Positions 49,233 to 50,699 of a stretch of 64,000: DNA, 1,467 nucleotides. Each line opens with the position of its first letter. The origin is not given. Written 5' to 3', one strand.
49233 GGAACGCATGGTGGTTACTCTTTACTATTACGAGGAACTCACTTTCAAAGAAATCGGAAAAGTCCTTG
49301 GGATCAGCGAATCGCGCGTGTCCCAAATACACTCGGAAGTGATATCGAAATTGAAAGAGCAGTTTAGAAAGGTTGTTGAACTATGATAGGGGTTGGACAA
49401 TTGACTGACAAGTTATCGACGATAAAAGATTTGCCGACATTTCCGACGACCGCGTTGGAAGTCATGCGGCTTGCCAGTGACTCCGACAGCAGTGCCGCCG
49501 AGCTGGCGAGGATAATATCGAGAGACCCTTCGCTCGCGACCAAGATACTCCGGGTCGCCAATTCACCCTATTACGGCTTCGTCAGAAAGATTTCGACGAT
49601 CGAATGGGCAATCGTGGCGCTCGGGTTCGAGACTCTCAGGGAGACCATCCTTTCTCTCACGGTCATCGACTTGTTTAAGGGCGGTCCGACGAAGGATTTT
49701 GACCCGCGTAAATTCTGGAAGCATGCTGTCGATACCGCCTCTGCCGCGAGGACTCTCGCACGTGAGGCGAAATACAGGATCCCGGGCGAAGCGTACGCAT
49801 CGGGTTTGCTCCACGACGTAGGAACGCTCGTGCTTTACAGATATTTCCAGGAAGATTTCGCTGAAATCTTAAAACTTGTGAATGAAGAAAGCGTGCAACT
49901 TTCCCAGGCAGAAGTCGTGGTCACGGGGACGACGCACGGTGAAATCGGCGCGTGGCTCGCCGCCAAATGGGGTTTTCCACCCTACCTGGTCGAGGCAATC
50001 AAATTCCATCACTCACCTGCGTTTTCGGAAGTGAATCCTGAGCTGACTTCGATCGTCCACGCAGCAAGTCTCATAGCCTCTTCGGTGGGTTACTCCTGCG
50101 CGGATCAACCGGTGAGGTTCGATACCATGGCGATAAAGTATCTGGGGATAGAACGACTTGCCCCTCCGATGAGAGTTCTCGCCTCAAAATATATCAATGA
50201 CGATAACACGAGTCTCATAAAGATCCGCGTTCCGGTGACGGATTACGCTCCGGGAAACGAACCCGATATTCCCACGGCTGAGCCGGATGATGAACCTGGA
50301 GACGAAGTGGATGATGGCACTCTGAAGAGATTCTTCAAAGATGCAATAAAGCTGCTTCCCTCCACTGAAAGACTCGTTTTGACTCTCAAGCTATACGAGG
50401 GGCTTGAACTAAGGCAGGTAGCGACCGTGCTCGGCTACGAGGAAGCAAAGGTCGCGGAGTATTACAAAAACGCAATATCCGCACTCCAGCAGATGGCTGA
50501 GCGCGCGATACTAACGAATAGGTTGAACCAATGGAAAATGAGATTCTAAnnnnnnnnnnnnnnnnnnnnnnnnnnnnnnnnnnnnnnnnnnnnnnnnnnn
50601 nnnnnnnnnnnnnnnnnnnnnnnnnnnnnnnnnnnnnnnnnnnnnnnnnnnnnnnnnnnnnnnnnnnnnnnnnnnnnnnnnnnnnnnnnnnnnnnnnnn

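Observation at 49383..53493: Four-gene signalling module (HDOD-sigma4, HDOD, GAF histidine kinase, TM protein) between fliA and flgF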

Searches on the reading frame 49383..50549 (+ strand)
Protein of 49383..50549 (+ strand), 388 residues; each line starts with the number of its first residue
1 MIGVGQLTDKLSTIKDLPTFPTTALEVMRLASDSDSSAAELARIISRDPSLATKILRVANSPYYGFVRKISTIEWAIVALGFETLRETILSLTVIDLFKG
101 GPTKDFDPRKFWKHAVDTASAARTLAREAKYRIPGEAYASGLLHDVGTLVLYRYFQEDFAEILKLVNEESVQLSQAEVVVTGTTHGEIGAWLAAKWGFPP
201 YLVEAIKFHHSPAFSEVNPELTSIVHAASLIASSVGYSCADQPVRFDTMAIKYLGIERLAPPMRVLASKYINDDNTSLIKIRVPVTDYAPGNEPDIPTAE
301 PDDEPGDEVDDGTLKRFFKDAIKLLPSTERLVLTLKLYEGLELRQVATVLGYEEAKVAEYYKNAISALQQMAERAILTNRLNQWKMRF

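Call 3: search_protein_families(library=pfam, proteins=[window:49383-50549:+], max_evalue=0.01)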
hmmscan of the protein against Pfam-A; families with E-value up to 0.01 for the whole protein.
window:49383-50549:+ (388 aa): 4 families
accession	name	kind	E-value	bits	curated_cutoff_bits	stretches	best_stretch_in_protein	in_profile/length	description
PF08668.18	HDOD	-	3.7e-64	216.3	22.9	1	17-212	1-196/196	HDOD domain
PF01966.28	HD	-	5.6e-06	27.1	22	1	112-214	2-90/116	HD domain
PF08281.18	Sigma70_r4_2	-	0.00069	19.6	25.7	1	320-365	6-51/54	Sigma-70, region 4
PF04545.22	Sigma70_r4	-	0.0022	17.9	24.1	1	321-369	1-49/50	Sigma-70, region 4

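Call 4: search_protein_families(library=ncbifam, proteins=[window:49383-50549:+], max_evalue=0.01)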
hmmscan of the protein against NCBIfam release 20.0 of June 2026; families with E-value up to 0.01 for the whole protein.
window:49383-50549:+ (388 aa): 24 families
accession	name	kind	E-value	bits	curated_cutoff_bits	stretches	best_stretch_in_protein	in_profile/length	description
TIGR02479.1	FliA_WhiG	subfamily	2.8e-08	33.8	189.6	1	300-371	151-222/224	FliA/WhiG family RNA polymerase sigma factor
NF005413.0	PRK06986.1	subfamily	6.2e-08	32.8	201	1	293-371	156-235/241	RNA polymerase sigma factor FliA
NF004935.0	PRK06288.1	equivalog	1.2e-07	31.6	343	1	302-370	192-260/270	RNA polymerase sigma factor WhiG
TIGR02937.1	sigma70-ECF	superfamily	1.3e-07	31.4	42.9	1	300-371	93-164/165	sigma-70 family RNA polymerase sigma factor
TIGR00277.1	HDIG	domain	1.3e-07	31.3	27.6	1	112-211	6-83/84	HDIG domain-containing metalloprotein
TIGR02983.1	SigE-fam_strep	subfamily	8.1e-07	29.1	141.55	1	299-373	84-159/162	SigE family RNA polymerase sigma factor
TIGR02952.1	Sig70_famx2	equivalog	8.5e-06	25.8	206.45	1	299-371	97-169/170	ECF subfamily RNA polymerase sigma factor, BldN family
NF006550.0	PRK09047.1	equivalog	1.2e-05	24.9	173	1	300-374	115-189/194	RNA polymerase sigma factor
NF005519.0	PRK07152.1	equivalog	2.8e-05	23.2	315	1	112-236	198-311/361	nicotinate-nucleotide adenylyltransferase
TIGR02984.1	Sig-70_plancto1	subfamily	3.2e-05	23.6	183.75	1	317-372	133-188/189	RNA polymerase sigma-70 factor, Planctomycetaceae-specific subfamily 1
NF009166.1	PRK12513.1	equivalog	3.4e-05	23.6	206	1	298-370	112-184/193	RNA polymerase sigma factor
TIGR02985.1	Sig70_bacteroi1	subfamily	8e-05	22.9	126.4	1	302-370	92-160/162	RNA polymerase sigma-70 factor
NF008888.0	PRK11922.1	equivalog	8.8e-05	22.2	204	1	297-376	121-200/231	RNA polymerase sigma factor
NF058625.1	sigma_PG0214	equivalog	0.0005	19.8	130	1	303-358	92-147/170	GFO_1088 family ECF-type sigma factor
NF006623.1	PRK09191.1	subfamily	0.00057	19.7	240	1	315-377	79-141/258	PhyR family response regulator anti-anti-sigma factor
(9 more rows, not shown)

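Call 9: find_homologous_proteins(query=window:49383-50549:+, max_evalue=0.00001)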
Query window:49383-50549:+ (388 aa): 630 proteins with E <= 0.00001 among 8000 candidates; the best 120 are listed.
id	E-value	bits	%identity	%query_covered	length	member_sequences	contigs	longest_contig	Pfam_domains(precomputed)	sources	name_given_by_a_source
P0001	1.6e-236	802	93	100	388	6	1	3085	PF08668.19,PF01966.29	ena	-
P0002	5.7e-227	771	89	100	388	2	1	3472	PF08668.19,PF01966.29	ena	-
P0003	1.2e-215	734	84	100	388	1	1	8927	PF08668.19,PF01966.29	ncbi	-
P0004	8.1e-214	728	84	100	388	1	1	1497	PF08668.19,PF01966.29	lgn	-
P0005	7.8e-203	691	78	100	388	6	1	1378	PF08668.19,PF01966.29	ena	-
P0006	4.3e-201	686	78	100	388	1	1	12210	PF08668.19,PF01966.29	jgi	jgi:putative nucleotidyltransferase with HDIG domain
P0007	9.2e-200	681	77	100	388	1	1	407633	PF08668.19,PF01966.29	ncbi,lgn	-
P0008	1.1e-199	681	77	100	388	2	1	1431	PF08668.19,PF01966.29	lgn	-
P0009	1.9e-198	677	76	100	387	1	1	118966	PF08668.19,PF01966.29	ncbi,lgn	-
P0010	2.4e-198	677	77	100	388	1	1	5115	PF08668.19,PF01966.29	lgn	-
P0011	8.4e-197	672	77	100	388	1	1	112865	PF08668.19,PF01966.29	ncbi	-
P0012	9.1e-193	658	74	100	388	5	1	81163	PF08668.19,PF01966.29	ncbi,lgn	-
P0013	1.9e-183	628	73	100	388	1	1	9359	PF08668.19,PF01966.29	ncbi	-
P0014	3.0e-178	611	69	100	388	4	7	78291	PF08668.19,PF01966.29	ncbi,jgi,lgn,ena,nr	ncbi:MAG: HDOD domain-containing protein [Bacteroidetes bacterium]|nr:HDOD domain-containing protein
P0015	2.3e-177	608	68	100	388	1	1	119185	PF08668.19,PF01966.29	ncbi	-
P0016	3.4e-177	607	70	100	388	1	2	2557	PF08668.19,PF01966.29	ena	-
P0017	1.2e-176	605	68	100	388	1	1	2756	PF08668.19,PF01966.29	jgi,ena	-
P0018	1.9e-176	605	67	100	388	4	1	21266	PF08668.19,PF01966.29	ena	-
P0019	1.2e-175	602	68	100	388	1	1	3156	PF08668.19,PF01966.29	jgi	jgi:putative nucleotidyltransferase with HDIG domain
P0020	2.3e-175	601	69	100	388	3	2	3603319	PF08668.19,PF01966.29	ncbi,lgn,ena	-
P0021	6.0e-175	600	69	100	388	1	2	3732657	PF08668.19,PF01966.29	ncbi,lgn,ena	-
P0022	4.5e-174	597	69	100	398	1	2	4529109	PF08668.19,PF01966.29,PF04545.23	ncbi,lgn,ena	-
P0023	5.7e-174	596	67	100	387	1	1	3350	PF08668.19,PF01966.29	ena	-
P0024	1.1e-173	595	68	100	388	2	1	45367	PF08668.19,PF01966.29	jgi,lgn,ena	-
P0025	8.6e-173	593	67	100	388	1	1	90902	PF08668.19,PF01966.29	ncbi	-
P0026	1.7e-172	592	68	100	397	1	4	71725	PF08668.19,PF01966.29,PF04545.23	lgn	-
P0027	1.1e-171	589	68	100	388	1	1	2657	PF08668.19,PF01966.29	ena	-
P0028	1.9e-171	588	69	100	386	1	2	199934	PF08668.19,PF01966.29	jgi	jgi:putative nucleotidyltransferase with HDIG domain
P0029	3.6e-171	587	66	100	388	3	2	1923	PF08668.19,PF01966.29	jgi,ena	-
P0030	4.2e-171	587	67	100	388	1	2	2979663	PF08668.19,PF01966.29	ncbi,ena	ncbi:MAG: HDOD domain-containing protein [Candidatus Kryptoniota bacterium]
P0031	1.1e-168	579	66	100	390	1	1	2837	PF08668.19,PF01966.29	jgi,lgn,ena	-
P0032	1.7e-167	575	66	100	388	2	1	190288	PF08668.19,PF01966.29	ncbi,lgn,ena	-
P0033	5.5e-167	573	66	100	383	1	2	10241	PF08668.19,PF01966.29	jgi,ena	-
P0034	1.9e-166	572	65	100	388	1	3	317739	PF08668.19,PF01966.29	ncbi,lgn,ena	-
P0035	2.3e-166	571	66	100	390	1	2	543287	PF08668.19,PF01966.29,PF08281.19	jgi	jgi:RNA polymerase sigma factor (sigma-70 family)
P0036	3.8e-166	571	66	98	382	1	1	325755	PF08668.19,PF01966.29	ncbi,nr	ncbi:MAG TPA: HDOD domain-containing protein [Candidatus Acidoferrales bacterium]|nr:HDOD domain-con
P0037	4.6e-163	561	66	100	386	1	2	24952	PF08668.19,PF01966.29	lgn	-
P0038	2.4e-160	552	63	100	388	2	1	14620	PF08668.19,PF01966.29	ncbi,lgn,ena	-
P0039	1.0e-151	523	61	100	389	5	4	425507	PF08668.19,PF01966.29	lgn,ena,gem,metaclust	metaclust:\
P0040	7.4e-151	520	61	100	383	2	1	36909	PF08668.19,PF01966.29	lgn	-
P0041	6.4e-150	517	61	100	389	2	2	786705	PF08668.19,PF01966.29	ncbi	ncbi:MAG: HDOD domain-containing protein [Candidatus Kryptoniota bacterium]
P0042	6.3e-103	363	61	68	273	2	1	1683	PF08668.19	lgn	-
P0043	3.1e-83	298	61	59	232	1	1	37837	PF08668.19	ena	-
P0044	1.9e-64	236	42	64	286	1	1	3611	PF08668.19,PF01966.29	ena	-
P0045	1.2e-63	233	47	57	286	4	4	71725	PF08668.19,PF01966.29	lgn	-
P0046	3.1e-63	232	42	64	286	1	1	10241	PF08668.19,PF01966.29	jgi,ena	-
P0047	3.2e-63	232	43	67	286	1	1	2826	PF08668.19,PF01966.29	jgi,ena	-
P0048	6.3e-63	231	42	64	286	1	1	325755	PF08668.19,PF01966.29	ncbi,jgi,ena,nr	ncbi:MAG TPA: HDOD domain-containing protein [Candidatus Acidoferrales bacterium]|nr:HDOD domain-con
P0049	4.7e-62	228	42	66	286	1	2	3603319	PF08668.19,PF01966.29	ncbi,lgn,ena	-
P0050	6.1e-62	228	43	59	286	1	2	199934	PF08668.19,PF01966.29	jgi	jgi:putative nucleotidyltransferase with HDIG domain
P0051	9.2e-62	227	41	66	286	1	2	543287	PF08668.19,PF01966.29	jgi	jgi:putative nucleotidyltransferase with HDIG domain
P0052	9.6e-62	227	42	66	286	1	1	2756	PF08668.19,PF01966.29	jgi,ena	-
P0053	1.6e-60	223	45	57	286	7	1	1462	PF08668.19,PF01966.29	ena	-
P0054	3.2e-60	222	40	72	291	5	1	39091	PF08668.19,PF01966.29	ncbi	-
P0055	8.3e-60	221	45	56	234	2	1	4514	PF08668.19,PF01966.29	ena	-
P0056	5.0e-59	218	44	62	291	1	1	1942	PF08668.19,PF01966.29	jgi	jgi:putative nucleotidyltransferase with HDIG domain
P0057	2.0e-56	210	41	61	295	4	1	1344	PF08668.19,PF01966.29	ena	-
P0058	2.7e-55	206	43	60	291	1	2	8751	PF08668.19,PF01966.29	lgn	-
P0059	1.7e-54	203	38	73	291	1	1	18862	PF08668.19,PF01966.29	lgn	-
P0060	8.5e-50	188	37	63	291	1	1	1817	PF08668.19,PF01966.29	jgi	-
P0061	9.6e-50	188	37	63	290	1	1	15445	PF08668.19,PF01966.29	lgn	-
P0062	4.6e-49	185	40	55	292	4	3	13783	PF08668.19,PF01966.29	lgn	-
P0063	2.9e-48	183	40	59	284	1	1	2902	PF08668.19,PF01966.29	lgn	-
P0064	3.8e-48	182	42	59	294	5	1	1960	PF08668.19,PF01966.29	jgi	-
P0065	5.4e-48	182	40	59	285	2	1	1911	PF08668.19,PF01966.29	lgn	-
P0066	2.8e-47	180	37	61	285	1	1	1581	PF08668.19,PF01966.29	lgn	-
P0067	1.1e-46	178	37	63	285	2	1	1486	PF08668.19,PF01966.29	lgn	-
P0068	1.3e-46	177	37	65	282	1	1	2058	PF08668.19,PF01966.29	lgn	-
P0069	1.5e-46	177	41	57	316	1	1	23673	PF08668.19,PF01966.29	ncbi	-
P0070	2.7e-46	176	37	63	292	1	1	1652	PF08668.19,PF01966.29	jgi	jgi:putative nucleotidyltransferase with HDIG domain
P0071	2.9e-46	176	40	59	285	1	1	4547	PF08668.19,PF01966.29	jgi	jgi:putative nucleotidyltransferase with HDIG domain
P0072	8.1e-46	175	40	57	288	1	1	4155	PF08668.19,PF01966.29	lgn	-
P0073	1.2e-45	174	39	60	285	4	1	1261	PF08668.19,PF01966.29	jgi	jgi:HD-like signal output (HDOD) protein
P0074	1.6e-45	174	41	60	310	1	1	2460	PF08668.19,PF01966.29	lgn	-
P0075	2.1e-45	173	37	62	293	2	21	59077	PF08668.19,PF01966.29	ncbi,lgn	-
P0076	2.2e-45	173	36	63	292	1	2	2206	PF08668.19,PF01966.29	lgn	-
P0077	2.5e-45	173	38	63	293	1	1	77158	PF08668.19,PF01966.29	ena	-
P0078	7.4e-45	172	35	63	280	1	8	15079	PF08668.19,PF01966.29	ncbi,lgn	-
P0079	3.4e-44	169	39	56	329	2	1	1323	PF08668.19,PF01966.29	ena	-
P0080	9.1e-44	168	37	64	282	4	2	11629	PF08668.19,PF01966.29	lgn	-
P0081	2.8e-43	166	38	52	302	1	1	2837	PF08668.19,PF01966.29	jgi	jgi:putative nucleotidyltransferase with HDIG domain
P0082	4.0e-43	166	37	60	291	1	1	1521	PF08668.19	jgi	jgi:HD-like signal output (HDOD) protein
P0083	4.7e-43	166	37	59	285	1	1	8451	PF08668.19,PF01966.29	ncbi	-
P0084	5.9e-43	165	35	60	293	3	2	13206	PF08668.19,PF01966.29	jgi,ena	jgi:HD-like signal output (HDOD) protein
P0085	1.3e-42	164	34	65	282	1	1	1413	PF08668.19,PF01966.29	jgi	jgi:HD-like signal output (HDOD) protein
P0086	1.9e-42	164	33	61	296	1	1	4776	PF08668.19,PF01966.29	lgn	-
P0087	2.3e-42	163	35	57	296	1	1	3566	PF08668.19,PF01966.29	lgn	-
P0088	2.7e-42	163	40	57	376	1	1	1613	PF08668.19,PF01966.29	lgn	-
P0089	1.1e-41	161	33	69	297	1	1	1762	PF08668.19,PF01966.29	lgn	-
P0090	1.2e-41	161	37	58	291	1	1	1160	PF08668.19,PF01966.29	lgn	-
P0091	1.3e-41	161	37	59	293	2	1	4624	PF08668.19,PF01966.29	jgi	-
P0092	2.4e-41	160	38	61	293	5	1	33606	PF08668.19,PF01966.29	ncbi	-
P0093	2.8e-41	160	32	63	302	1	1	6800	PF08668.19,PF01966.29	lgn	-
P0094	3.1e-41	160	34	59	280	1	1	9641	PF08668.19,PF01966.29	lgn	-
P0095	3.9e-41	159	34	59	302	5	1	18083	PF08668.19,PF01966.29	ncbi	-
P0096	5.3e-41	159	36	52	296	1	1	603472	PF08668.19,PF01966.29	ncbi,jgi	jgi:HD-like signal output (HDOD) protein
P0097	5.7e-41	159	34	59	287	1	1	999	PF08668.19,PF01966.29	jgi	jgi:putative nucleotidyltransferase with HDIG domain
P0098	6.1e-41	159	37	52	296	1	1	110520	PF08668.19,PF01966.29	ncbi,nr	ncbi:MAG: HDOD domain-containing protein [Oligoflexia bacterium]|nr:HDOD domain-containing protein [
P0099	6.5e-41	159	31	64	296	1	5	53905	PF08668.19,PF01966.29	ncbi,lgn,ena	-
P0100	8.6e-41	158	37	52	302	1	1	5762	PF08668.19,PF01966.29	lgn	-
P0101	1.1e-40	158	36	52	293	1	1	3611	PF08668.19,PF01966.29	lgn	-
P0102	1.4e-40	158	34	59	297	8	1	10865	PF08668.19,PF01966.29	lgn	-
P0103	1.7e-40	157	36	52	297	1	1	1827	PF08668.19,PF01966.29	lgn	-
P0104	1.7e-40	157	39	62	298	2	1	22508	PF08668.19,PF01966.29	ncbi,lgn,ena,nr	ncbi:MAG: HDOD domain-containing protein [Myxococcales bacterium]|nr:HDOD domain-containing protein 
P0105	1.8e-40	157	34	60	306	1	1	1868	PF08668.19,PF01966.29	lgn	-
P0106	1.8e-40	157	36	59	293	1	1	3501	PF08668.19,PF01966.29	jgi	jgi:HD-like signal output (HDOD) protein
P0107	2.4e-40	157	36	52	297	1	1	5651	PF08668.19,PF01966.29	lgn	-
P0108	2.7e-40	157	35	52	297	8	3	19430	PF08668.19,PF01966.29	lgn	-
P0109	2.8e-40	157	33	59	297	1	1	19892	PF08668.19,PF01966.29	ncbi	-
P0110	5.2e-40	156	37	61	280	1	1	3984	PF08668.19,PF01966.29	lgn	-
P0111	5.6e-40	156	34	57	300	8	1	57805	PF08668.19,PF01966.29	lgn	-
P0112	5.9e-40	156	32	59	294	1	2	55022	PF08668.19,PF01966.29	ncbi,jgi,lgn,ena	jgi:putative nucleotidyltransferase with HDIG domain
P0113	6.1e-40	155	33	59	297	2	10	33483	PF08668.19,PF01966.29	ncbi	ncbi:MAG: HDOD domain-containing protein [Bdellovibrionota bacterium]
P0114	6.7e-40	155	31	67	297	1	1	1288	PF08668.19,PF01966.29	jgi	jgi:putative nucleotidyltransferase with HDIG domain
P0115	6.8e-40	155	35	59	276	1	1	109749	PF08668.19,PF01966.29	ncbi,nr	ncbi:MAG: HDOD domain-containing protein [Planctomycetes bacterium]|nr:HDOD domain-containing protei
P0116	6.8e-40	155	33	59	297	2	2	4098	PF08668.19,PF01966.29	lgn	-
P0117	8.8e-40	155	32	63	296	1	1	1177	PF08668.19,PF01966.29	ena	-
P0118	1.0e-39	155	36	57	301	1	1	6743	PF08668.19,PF01966.29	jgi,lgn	jgi:putative nucleotidyltransferase with HDIG domain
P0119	1.0e-39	155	31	64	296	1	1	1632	PF08668.19,PF01966.29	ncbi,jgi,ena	jgi:putative nucleotidyltransferase with HDIG domain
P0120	1.1e-39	155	34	59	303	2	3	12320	PF08668.19,PF01966.29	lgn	-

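Call 10: find_encoding_contigs(protein=P0041, flank=10000, max_places=2)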
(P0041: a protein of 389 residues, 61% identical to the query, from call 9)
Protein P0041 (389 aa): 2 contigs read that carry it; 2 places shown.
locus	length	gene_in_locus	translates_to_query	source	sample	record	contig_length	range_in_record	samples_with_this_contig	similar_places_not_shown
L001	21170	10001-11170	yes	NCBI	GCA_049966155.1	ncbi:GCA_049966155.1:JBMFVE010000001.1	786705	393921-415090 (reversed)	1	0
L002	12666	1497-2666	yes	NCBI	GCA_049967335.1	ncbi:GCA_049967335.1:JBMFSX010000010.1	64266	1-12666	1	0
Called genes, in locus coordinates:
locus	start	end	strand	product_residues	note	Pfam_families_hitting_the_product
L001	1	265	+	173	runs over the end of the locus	PF03748:FliL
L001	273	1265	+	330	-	PF02154:FliM, PF01052:FliMN_C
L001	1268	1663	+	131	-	PF28396:SepQ_C (weak), PF01052:FliMN_C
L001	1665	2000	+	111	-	PF04347:FliO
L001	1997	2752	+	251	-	PF00813:FliP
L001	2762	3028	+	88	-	PF01313:Bac_export_3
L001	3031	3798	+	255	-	PF01311:Bac_export_1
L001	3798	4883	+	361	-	PF01312:Bac_export_2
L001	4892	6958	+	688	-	PF00771:FHIPEP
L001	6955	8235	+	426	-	PF13479:AAA_24 (faint), PF00448:SRP54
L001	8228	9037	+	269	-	PF00142:Fer4_NifH (faint), PF06564:CBP_BcsQ (weak), PF10609:ParA, PF13614:AAA_31, PF01656:CbiA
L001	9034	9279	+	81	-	-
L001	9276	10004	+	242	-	PF04542:Sigma70_r2, PF08281:Sigma70_r4_2, PF04545:Sigma70_r4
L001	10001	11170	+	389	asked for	PF08668:HDOD, PF01966:HD (weak)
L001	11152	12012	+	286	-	PF08668:HDOD, PF01966:HD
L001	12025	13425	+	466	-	PF01590:GAF (weak), PF13185:GAF_2, PF00512:HisKA, PF02518:HATPase_c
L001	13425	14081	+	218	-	-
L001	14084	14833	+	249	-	PF00460:Flg_bb_rod, PF22692:LlgE_F_G_D1, PF06429:Flg_bbr_C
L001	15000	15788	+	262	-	PF00460:Flg_bb_rod, PF22692:LlgE_F_G_D1, PF06429:Flg_bbr_C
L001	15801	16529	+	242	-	PF13144:ChapFlgA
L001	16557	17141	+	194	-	PF02107:FlgH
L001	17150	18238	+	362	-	PF02119:FlgI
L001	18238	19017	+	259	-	PF10135:Rod-binding (weak), PF01464:SLT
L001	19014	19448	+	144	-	PF05130:FlgN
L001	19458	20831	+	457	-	PF00460:Flg_bb_rod, PF22638:FlgK_D1, PF06429:Flg_bbr_C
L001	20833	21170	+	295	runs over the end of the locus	PF00669:Flagellin_N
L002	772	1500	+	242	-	PF04542:Sigma70_r2, PF08281:Sigma70_r4_2, PF04545:Sigma70_r4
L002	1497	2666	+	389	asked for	PF08668:HDOD, PF01966:HD (weak)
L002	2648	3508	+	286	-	PF08668:HDOD, PF01966:HD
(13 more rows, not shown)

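Call 11: find_encoding_contigs(protein=P0036, flank=10000, max_places=2)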
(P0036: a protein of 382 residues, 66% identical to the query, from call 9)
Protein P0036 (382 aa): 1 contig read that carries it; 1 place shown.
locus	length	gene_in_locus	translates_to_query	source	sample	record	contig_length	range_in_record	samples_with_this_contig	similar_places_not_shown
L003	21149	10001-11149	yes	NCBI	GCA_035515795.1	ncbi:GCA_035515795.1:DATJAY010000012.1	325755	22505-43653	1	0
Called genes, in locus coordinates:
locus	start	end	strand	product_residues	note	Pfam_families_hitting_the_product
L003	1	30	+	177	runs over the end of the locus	PF03748:FliL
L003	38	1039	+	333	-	PF02154:FliM, PF01052:FliMN_C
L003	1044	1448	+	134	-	PF28396:SepQ_C (weak), PF01052:FliMN_C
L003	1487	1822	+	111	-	PF04347:FliO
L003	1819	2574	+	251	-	PF00813:FliP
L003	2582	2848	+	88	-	PF01313:Bac_export_3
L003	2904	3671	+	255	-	PF01311:Bac_export_1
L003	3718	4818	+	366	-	PF01312:Bac_export_2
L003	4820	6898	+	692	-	PF00771:FHIPEP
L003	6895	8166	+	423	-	PF00448:SRP54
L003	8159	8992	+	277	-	PF25199:nSTAND_NTPase5 (weak), PF06564:CBP_BcsQ, PF10609:ParA, PF13614:AAA_31, PF00142:Fer4_NifH (faint), PF01656:CbiA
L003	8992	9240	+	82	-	-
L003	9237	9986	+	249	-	PF04542:Sigma70_r2, PF08281:Sigma70_r4_2, PF04545:Sigma70_r4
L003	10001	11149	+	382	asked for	PF08668:HDOD, PF01966:HD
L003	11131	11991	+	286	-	PF08668:HDOD, PF01966:HD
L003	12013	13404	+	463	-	PF01590:GAF, PF13185:GAF_2, PF13492:GAF_3, PF00512:HisKA, PF02518:HATPase_c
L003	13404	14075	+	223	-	-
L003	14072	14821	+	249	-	PF00460:Flg_bb_rod, PF22692:LlgE_F_G_D1, PF06429:Flg_bbr_C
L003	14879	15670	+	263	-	PF00460:Flg_bb_rod, PF22692:LlgE_F_G_D1, PF06429:Flg_bbr_C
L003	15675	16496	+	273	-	PF13144:ChapFlgA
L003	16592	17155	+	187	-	PF02107:FlgH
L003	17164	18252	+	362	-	PF02119:FlgI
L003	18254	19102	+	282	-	PF10135:Rod-binding (weak), PF01464:SLT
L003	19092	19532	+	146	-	PF05130:FlgN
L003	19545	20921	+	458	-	PF00460:Flg_bb_rod, PF22638:FlgK_D1, PF06429:Flg_bbr_C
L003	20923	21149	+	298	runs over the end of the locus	PF00669:Flagellin_N, PF00700:Flagellin_C (weak)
